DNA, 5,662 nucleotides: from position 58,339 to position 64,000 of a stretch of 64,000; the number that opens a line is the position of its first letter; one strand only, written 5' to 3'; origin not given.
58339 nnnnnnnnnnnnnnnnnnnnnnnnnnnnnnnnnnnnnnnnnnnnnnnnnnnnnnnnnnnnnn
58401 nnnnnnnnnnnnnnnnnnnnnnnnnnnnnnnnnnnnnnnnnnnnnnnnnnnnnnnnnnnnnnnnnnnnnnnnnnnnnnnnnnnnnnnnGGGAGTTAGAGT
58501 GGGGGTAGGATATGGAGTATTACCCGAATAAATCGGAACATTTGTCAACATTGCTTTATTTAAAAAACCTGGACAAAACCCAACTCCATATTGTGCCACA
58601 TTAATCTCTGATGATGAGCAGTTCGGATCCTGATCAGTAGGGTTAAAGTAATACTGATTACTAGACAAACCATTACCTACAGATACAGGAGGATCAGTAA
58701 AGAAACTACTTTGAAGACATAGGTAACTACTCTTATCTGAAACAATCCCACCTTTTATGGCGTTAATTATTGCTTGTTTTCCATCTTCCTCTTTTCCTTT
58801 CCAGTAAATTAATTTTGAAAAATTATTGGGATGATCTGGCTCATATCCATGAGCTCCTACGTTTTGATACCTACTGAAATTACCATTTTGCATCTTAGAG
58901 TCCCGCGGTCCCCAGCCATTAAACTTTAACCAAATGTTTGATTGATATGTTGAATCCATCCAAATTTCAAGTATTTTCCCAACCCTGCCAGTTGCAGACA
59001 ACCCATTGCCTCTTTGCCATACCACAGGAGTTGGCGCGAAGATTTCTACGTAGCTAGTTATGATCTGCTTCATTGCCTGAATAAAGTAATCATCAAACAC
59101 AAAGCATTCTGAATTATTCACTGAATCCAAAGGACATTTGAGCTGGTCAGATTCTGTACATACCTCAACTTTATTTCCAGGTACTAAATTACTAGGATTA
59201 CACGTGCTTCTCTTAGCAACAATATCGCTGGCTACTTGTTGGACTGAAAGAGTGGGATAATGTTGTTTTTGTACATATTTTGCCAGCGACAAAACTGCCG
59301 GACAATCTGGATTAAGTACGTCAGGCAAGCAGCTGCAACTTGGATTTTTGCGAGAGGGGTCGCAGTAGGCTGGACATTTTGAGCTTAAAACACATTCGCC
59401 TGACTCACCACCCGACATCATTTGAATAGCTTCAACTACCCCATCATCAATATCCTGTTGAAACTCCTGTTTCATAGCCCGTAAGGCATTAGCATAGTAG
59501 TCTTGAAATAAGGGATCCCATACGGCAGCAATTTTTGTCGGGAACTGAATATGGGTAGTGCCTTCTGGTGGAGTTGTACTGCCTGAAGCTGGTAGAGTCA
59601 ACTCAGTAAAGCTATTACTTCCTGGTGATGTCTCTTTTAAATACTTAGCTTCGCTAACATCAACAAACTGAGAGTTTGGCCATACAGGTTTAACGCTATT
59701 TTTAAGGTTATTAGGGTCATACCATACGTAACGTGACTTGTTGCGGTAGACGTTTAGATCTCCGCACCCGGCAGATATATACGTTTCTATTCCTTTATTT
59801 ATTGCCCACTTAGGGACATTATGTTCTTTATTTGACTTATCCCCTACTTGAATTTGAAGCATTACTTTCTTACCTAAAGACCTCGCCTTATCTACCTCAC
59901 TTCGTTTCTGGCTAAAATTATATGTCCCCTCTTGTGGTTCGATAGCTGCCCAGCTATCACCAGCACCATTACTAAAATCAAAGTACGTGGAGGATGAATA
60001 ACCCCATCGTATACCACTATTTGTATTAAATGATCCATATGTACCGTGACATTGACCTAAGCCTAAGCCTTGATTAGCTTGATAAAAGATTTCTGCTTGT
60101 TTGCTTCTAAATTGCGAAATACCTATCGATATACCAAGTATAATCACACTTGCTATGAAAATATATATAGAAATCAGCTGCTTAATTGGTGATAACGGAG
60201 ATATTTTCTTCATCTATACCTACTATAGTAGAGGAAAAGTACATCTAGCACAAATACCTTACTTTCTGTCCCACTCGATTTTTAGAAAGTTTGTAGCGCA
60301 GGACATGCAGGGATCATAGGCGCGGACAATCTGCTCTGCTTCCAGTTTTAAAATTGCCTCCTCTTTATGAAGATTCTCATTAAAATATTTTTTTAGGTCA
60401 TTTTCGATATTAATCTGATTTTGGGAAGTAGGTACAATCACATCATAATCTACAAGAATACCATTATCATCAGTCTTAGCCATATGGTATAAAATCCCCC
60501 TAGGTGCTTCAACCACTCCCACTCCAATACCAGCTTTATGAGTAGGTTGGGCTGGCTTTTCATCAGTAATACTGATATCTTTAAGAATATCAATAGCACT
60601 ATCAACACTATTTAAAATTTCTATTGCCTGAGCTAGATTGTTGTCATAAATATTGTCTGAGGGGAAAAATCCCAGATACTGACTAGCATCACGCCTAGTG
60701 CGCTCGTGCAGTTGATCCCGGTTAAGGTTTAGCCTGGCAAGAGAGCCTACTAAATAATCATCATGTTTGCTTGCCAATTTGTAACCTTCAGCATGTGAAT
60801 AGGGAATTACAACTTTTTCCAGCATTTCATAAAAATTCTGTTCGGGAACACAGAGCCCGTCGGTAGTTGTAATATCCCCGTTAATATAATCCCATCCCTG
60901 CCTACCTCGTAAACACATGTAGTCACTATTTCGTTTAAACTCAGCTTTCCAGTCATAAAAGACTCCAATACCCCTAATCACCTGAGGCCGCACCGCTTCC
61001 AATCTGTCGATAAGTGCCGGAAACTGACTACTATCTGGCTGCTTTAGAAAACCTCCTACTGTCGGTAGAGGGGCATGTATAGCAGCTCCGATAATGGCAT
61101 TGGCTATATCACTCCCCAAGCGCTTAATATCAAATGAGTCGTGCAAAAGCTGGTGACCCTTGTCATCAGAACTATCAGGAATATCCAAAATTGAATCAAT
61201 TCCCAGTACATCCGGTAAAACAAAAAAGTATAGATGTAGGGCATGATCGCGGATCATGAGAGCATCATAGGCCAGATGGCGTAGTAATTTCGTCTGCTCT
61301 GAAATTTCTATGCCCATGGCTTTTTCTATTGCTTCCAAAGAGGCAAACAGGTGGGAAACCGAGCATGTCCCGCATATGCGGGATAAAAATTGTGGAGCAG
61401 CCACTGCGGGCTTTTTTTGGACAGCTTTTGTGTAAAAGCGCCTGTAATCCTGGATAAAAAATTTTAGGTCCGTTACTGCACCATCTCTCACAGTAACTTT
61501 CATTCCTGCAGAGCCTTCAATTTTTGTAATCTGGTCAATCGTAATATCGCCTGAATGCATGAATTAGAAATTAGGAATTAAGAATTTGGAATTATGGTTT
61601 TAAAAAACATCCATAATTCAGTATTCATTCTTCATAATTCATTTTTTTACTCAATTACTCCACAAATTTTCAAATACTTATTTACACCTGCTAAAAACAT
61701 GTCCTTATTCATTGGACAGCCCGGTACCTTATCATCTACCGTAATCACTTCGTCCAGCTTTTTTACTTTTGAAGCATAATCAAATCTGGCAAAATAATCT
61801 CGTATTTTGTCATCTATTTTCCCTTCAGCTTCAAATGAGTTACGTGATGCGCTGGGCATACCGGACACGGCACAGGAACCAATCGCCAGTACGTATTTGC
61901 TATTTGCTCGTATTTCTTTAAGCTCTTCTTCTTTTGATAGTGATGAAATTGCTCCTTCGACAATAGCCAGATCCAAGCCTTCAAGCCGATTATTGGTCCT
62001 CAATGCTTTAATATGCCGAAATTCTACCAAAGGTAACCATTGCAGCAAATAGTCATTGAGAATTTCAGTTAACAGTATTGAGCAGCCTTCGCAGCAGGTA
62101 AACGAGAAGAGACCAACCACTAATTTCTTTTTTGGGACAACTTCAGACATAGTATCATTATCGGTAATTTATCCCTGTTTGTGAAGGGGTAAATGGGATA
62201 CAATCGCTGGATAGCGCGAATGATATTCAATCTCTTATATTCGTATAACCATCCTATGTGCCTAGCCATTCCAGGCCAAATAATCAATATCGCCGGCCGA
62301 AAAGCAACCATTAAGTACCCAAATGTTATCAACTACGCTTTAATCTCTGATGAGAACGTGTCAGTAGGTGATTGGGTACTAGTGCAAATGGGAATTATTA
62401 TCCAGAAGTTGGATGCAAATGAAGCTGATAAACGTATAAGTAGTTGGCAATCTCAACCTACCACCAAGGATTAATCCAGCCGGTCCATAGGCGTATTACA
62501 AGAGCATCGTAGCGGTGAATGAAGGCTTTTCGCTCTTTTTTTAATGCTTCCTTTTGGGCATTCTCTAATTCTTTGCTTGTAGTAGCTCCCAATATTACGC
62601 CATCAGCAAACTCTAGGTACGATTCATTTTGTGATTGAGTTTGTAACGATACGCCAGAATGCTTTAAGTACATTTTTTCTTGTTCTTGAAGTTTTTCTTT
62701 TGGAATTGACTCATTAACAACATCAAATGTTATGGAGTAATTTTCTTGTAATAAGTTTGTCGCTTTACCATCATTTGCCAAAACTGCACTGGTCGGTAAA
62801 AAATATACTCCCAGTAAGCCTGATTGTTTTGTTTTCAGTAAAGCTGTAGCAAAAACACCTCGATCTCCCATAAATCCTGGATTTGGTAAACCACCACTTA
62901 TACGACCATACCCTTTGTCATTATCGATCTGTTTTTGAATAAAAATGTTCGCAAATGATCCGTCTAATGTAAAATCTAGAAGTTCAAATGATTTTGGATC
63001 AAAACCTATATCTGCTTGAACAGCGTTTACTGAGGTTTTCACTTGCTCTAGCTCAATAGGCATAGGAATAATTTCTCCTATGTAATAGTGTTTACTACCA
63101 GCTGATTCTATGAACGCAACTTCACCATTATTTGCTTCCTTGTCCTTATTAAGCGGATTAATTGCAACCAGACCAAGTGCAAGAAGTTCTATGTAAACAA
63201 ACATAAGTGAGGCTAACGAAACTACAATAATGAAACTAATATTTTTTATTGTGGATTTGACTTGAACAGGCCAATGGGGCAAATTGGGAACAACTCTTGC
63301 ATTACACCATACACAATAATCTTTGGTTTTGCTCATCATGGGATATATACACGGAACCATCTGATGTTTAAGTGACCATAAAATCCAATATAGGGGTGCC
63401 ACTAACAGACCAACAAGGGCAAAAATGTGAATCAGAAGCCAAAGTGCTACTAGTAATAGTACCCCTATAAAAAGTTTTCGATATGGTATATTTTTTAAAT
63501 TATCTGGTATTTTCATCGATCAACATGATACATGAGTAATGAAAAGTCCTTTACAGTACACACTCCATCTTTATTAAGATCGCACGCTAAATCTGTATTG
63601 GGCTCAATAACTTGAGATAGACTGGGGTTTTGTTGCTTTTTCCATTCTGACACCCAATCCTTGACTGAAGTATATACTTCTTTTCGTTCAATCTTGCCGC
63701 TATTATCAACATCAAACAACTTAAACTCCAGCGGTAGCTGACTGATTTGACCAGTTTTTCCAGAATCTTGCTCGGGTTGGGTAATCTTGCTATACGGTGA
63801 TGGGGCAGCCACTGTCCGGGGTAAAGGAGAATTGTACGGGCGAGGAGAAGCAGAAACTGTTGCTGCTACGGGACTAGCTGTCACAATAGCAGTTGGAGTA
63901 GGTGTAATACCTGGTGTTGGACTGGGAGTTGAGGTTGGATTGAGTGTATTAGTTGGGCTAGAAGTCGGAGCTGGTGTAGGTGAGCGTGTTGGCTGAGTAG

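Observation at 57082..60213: Giant sortase-type surface protein combining a glycosidase-like domain with tandem Cys-rich CTNNQW modules and a variant LPKSG sorting motif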

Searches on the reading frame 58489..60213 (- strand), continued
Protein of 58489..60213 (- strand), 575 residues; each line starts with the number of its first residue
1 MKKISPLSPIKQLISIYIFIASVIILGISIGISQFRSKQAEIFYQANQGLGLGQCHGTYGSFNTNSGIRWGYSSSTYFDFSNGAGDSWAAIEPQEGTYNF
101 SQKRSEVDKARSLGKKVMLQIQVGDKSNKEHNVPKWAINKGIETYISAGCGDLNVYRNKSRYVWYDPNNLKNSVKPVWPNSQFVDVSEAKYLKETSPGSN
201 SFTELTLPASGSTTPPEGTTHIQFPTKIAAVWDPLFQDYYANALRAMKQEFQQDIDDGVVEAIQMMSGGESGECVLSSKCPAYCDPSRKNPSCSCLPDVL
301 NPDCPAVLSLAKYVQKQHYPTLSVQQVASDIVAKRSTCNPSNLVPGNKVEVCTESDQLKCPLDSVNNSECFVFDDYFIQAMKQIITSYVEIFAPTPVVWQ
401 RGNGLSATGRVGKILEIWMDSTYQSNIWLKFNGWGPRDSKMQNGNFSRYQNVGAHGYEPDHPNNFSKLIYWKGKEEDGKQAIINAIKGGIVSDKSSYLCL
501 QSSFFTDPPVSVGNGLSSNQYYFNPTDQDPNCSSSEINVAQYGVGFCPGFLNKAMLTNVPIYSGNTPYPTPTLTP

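Call 64: search_protein_families(library=pfam, proteins=[P0033, P0041, P0043, P0047, P0048, P0052, P0060, P0063, P0044], max_evalue=0.01)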
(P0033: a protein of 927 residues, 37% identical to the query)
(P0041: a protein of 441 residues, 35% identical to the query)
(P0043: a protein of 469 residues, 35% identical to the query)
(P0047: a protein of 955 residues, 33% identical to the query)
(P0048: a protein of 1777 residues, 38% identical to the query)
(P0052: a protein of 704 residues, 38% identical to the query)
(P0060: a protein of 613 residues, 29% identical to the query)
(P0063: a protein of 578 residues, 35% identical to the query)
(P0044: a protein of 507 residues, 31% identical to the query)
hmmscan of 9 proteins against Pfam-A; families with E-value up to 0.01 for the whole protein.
P0033 (927 aa): 1 family
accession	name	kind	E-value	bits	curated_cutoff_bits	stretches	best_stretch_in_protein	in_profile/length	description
PF02449.21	Glyco_hydro_42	-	4.7e-05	23.4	21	1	550-641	31-125/376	Beta-galactosidase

P0041 (441 aa): 1 family
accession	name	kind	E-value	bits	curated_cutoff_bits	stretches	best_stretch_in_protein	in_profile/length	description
PF02449.21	Glyco_hydro_42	-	3e-07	30.6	21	1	43-142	30-124/376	Beta-galactosidase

P0043 (469 aa): 2 families
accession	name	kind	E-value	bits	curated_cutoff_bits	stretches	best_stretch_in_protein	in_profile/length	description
PF00404.24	Dockerin_1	-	8.8e-08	32.7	22.9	1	416-467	2-56/57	Dockerin type I domain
PF02449.21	Glyco_hydro_42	-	1.2e-06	28.6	21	1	42-144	30-125/376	Beta-galactosidase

P0047 (955 aa): 1 family
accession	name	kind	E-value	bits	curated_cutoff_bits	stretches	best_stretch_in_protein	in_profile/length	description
PF02449.21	Glyco_hydro_42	-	1.5e-08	34.9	21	1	545-644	28-127/376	Beta-galactosidase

P0048 (1777 aa): 6 families
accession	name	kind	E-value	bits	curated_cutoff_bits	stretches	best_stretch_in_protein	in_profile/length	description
PF06848.17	Disaggr_repeat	-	8.6e-30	104.2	33.9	3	1386-1547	8-179/179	Disaggregatase related repeat domain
PF24517.2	CBM96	-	8.1e-29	101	26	3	1375-1548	6-163/164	Carbohydrate-binding module family 96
PF00688.24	TGFb_propeptide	-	4.3e-24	85.9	25.8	3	1633-1743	111-207/242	TGF-beta propeptide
PF02449.21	Glyco_hydro_42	-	2.9e-07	30.6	21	1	97-192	32-135/376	Beta-galactosidase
PF11901.14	DM9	-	0.0026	18.1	26.2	0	1403-1465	6-65/115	DM9 repeat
PF16116.10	DUF4832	-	0.0051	17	29.2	0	342-476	74-201/216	Domain of unknown function (DUF4832)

P0052 (704 aa): 3 families
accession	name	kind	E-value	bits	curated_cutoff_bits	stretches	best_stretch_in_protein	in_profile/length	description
PF02449.21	Glyco_hydro_42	-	1.3e-08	35.1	21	1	87-183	32-136/376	Beta-galactosidase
PF16116.10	DUF4832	-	3.4e-06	27.4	29.2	1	341-464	98-213/216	Domain of unknown function (DUF4832)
PF00331.26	Glyco_hydro_10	-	0.0031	17.2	22.1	1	71-171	29-117/311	Glycosyl hydrolase family 10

P0060 (613 aa): 3 families
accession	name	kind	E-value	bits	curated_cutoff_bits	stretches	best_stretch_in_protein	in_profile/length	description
PF18895.5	T4SS_pilin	-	2.8e-08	34.2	26.6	1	535-599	4-70/71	Type IV secretion system pilin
PF02449.21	Glyco_hydro_42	-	6e-08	32.9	21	1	45-155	16-126/376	Beta-galactosidase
PF04956.18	TrbC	-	0.0066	17.1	27.9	1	533-598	38-96/98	TrbC/VIRB2 pilin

P0063 (578 aa): 1 family
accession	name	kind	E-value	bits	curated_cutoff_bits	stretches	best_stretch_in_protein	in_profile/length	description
PF02449.21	Glyco_hydro_42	-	2.8e-06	27.4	21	1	106-202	29-133/376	Beta-galactosidase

P0044 (507 aa): 1 family
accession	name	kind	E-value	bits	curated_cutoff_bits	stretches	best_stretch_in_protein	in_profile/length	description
PF00404.24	Dockerin_1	-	4.1e-09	36.9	22.9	2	460-503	2-51/57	Dockerin type I domain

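Call 75: search_protein_families(library=ncbifam, proteins=[L010:2094-2753:+, window:58489-60213:-], max_evalue=10)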
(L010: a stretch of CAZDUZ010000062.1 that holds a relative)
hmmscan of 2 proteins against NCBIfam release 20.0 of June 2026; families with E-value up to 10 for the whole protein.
L010:2094-2753:+ (219 aa): 1 family
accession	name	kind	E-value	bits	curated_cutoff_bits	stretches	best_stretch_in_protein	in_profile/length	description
TIGR01167.1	LPXTG_anchor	domain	0.44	11.3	15.9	1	171-202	1-32/34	LPXTG cell wall anchor domain-containing protein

window:58489-60213:- (575 aa): 2 families
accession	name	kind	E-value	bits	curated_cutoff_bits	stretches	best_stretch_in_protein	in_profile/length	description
NF051902.1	GH35_fam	subfamily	0.015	14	500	1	87-137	57-107/510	GH35 family beta-galactosidase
TIGR00820.1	zip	subfamily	0.088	11.9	231.15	1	10-56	171-221/324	ZIP zinc/iron transport family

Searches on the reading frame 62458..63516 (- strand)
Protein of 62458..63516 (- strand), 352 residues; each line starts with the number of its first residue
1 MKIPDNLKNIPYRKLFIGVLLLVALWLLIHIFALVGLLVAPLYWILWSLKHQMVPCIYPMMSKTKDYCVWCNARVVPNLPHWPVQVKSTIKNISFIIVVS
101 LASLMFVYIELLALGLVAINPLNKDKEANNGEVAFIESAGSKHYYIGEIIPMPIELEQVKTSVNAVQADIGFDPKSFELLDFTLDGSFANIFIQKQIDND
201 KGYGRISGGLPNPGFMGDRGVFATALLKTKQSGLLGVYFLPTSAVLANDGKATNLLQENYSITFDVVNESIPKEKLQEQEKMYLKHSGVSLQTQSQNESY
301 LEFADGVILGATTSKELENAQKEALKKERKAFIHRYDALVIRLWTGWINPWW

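Call 69: search_protein_families(library=pfam, proteins=[window:62458-63516:-], max_evalue=0.01)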
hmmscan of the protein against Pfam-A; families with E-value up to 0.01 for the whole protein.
window:62458-63516:- (352 aa): 1 family
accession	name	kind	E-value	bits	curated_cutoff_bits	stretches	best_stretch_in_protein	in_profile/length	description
PF00963.24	Cohesin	-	0.00076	20.1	24.1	1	145-253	11-125/139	Cohesin domain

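Call 75: search_protein_families(library=ncbifam, proteins=[window:62458-63516:-], max_evalue=10)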
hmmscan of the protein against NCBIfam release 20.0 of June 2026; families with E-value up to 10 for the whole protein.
window:62458-63516:- (352 aa): 0 families

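Call 78: find_encoding_contigs(protein=window:62458-63516:-, flank=10000, max_places=2)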
Protein window:62458-63516:- (352 aa): no gene with exactly this product is on record in the collection.

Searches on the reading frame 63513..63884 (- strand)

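Call 69: search_protein_families(library=pfam, proteins=[window:63513-63884:-], max_evalue=0.01)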
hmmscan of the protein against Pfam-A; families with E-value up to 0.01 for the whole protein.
window:63513-63884:- (123 aa): 6 families
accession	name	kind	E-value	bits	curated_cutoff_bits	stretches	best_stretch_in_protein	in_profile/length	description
PF00036.39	EF-hand_1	-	4e-07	29.5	25.4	1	54-70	6-22/29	EF hand domain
PF13405.12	EF-hand_6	-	2e-06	27.5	25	1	54-71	6-23/30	EF-hand domain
PF13202.12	EF-hand_5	-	2.6e-05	23.9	25.9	1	54-69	5-20/25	EF hand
PF13499.12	EF-hand_7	-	0.00036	21.3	30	1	54-118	8-66/67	EF-hand domain pair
PF00404.24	Dockerin_1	-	0.0019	18.8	22.9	0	93-119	28-54/57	Dockerin type I domain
PF13833.12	EF-hand_8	-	0.005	17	28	0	53-71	30-48/54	EF-hand domain pair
